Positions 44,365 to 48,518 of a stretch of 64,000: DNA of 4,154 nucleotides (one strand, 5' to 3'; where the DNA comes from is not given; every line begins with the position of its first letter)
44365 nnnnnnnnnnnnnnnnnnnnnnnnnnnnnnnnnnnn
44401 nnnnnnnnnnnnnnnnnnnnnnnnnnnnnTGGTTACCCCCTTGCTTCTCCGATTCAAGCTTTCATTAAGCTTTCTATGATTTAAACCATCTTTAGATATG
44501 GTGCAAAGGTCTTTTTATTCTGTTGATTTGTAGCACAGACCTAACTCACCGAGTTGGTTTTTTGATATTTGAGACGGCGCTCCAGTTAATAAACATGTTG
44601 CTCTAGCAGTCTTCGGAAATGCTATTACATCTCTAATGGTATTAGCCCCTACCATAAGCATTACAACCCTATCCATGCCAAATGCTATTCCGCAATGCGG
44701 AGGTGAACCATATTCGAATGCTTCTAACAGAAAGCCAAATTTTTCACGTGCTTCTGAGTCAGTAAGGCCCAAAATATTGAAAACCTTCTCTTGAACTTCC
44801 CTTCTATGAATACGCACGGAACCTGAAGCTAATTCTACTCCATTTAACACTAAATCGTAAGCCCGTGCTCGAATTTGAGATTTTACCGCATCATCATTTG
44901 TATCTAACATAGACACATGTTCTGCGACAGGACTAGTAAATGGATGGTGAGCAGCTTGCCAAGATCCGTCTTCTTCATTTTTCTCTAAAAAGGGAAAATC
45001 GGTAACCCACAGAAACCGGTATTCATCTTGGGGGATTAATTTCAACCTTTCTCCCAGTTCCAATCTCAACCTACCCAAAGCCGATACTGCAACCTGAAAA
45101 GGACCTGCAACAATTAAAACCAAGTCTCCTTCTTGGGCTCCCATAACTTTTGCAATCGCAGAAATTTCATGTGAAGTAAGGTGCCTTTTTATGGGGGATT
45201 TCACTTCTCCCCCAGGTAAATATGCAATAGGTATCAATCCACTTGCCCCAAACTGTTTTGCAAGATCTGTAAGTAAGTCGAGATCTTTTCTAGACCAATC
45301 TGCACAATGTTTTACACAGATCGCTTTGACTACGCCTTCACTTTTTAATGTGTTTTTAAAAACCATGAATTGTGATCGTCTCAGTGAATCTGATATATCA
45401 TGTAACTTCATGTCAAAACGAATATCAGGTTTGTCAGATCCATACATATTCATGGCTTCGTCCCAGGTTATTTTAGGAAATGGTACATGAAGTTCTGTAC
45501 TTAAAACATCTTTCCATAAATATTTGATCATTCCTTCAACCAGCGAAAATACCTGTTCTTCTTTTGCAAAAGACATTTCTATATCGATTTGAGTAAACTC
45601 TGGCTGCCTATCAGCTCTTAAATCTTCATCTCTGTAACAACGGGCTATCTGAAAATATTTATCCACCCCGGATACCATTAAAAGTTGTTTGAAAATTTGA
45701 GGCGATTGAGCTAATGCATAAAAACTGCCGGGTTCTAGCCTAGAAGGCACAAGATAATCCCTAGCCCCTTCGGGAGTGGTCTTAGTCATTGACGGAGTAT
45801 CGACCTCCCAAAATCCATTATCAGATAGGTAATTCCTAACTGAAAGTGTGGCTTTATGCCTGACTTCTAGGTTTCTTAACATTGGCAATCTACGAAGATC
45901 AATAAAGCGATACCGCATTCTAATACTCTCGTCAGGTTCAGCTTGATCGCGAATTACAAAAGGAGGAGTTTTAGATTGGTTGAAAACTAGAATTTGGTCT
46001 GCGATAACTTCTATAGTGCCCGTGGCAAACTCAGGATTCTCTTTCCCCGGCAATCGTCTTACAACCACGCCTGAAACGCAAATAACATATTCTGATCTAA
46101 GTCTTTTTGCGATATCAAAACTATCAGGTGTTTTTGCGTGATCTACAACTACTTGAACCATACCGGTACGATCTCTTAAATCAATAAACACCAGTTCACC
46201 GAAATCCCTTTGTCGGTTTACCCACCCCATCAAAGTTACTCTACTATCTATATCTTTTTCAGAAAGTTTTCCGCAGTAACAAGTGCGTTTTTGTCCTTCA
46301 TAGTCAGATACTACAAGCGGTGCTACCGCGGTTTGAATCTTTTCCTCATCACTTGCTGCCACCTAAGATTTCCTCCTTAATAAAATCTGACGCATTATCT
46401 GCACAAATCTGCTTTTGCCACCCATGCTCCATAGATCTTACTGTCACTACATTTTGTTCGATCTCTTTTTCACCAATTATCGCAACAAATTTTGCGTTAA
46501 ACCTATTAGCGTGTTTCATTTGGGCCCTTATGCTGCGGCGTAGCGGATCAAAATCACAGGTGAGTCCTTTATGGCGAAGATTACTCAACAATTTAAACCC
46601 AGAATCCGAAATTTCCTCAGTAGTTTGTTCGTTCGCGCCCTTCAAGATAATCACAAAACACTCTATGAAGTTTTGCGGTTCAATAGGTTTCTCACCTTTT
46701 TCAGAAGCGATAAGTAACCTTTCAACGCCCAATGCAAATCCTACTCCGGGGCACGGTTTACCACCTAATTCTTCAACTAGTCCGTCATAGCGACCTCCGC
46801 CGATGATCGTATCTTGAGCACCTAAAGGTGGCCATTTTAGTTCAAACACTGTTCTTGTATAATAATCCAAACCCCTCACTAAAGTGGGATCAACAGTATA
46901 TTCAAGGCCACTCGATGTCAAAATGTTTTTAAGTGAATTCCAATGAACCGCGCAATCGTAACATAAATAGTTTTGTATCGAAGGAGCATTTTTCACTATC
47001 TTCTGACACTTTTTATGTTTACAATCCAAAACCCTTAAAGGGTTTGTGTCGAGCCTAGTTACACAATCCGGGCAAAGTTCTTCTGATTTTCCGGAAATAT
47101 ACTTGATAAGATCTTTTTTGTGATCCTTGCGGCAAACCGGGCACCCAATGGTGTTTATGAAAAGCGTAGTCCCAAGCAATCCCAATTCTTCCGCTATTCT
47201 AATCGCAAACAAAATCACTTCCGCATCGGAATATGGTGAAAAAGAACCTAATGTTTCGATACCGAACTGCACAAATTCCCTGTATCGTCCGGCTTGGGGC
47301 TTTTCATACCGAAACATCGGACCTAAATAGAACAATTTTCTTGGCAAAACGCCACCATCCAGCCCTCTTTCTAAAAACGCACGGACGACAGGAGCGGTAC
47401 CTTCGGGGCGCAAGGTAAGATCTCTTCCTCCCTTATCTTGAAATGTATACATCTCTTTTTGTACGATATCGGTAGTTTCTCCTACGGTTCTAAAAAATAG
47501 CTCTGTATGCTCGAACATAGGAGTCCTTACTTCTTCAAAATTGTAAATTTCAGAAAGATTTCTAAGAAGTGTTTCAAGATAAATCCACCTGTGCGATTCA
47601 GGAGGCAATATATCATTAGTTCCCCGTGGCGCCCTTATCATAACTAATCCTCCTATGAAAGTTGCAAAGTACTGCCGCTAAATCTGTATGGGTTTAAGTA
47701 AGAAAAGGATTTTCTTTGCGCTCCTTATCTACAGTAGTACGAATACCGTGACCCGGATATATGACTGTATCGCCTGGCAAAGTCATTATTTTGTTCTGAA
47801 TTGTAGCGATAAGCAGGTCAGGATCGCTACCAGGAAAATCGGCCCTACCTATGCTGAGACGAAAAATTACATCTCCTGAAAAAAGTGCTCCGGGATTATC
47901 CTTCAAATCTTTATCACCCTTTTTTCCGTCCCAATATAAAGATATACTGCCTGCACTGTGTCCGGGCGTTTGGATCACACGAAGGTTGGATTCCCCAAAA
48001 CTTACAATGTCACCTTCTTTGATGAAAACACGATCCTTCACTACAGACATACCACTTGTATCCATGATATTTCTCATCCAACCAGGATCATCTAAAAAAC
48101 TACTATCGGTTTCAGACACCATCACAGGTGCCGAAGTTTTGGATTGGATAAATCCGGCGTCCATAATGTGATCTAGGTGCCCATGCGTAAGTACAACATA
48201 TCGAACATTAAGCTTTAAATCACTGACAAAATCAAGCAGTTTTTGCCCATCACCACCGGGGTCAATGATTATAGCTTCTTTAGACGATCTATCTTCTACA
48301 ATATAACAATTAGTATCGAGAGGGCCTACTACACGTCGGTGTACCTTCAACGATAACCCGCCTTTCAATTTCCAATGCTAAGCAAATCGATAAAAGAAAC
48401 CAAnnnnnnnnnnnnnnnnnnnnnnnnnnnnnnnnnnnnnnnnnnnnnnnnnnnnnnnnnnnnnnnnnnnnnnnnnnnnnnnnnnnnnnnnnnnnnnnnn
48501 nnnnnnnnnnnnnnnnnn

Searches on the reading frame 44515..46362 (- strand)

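Call 59: search_protein_families(library=pfam, proteins=[window:44515-46362:-], max_evalue=0.0001)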
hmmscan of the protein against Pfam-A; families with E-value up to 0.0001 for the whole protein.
window:44515-46362:- (615 aa): 4 families
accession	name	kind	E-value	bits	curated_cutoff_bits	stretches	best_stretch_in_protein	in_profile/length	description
PF00152.25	tRNA-synt_2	-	2.1e-119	398.6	25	1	144-585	1-307/308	tRNA synthetases class II (D, K and N)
PF02938.19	GAD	-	1.6e-19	70.4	23.4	1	335-429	1-95/95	GAD domain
PF01336.31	tRNA_anti-codon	-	1.5e-15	57.3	27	1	42-124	1-72/75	OB-fold nucleic acid binding domain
PF01409.25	tRNA-synt_2d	-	3.2e-05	24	19.8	0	234-291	103-158/246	tRNA synthetases class II core domain (F)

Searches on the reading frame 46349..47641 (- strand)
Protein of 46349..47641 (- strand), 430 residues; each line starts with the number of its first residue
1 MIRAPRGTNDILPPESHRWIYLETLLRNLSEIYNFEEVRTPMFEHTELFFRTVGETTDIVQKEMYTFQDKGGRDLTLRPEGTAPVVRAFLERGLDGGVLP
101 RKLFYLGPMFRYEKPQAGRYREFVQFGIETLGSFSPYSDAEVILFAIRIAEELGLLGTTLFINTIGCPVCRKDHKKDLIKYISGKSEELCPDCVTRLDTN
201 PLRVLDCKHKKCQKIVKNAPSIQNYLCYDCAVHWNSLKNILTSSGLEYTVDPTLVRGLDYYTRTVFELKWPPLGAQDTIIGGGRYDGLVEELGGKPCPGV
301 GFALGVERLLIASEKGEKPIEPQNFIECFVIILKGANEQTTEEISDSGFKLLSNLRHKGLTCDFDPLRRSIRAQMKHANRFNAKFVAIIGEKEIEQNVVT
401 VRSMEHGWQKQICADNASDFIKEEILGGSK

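Call 59: search_protein_families(library=pfam, proteins=[window:46349-47641:-], max_evalue=0.0001)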
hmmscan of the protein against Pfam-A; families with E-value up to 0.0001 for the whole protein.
window:46349-47641:- (430 aa): 3 families
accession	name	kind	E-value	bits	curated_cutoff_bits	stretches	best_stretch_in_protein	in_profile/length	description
PF13393.11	tRNA-synt_His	-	7.3e-46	157.2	25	1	7-309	1-308/308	Histidyl-tRNA synthetase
PF03129.25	HGTP_anticodon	-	8.3e-14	52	21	1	328-424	2-94/94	Anticodon binding domain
PF00587.30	tRNA-synt_2b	-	1.8e-12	48.2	29.3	1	65-310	1-172/179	tRNA synthetase class II core domain (G, H, P, S and T)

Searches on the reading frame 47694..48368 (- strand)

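Call 59: search_protein_families(library=pfam, proteins=[window:47694-48368:-], max_evalue=0.0001)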
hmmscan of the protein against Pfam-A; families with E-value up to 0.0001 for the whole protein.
window:47694-48368:- (224 aa): 2 families
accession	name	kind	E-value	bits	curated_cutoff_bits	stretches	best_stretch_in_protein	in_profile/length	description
PF00753.33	Lactamase_B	-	2.1e-29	103.3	22.7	1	15-207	2-196/196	Metallo-beta-lactamase superfamily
PF12706.13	Lactamase_B_2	-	7.3e-05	22.9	27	1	33-135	3-109/200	Beta-lactamase superfamily domain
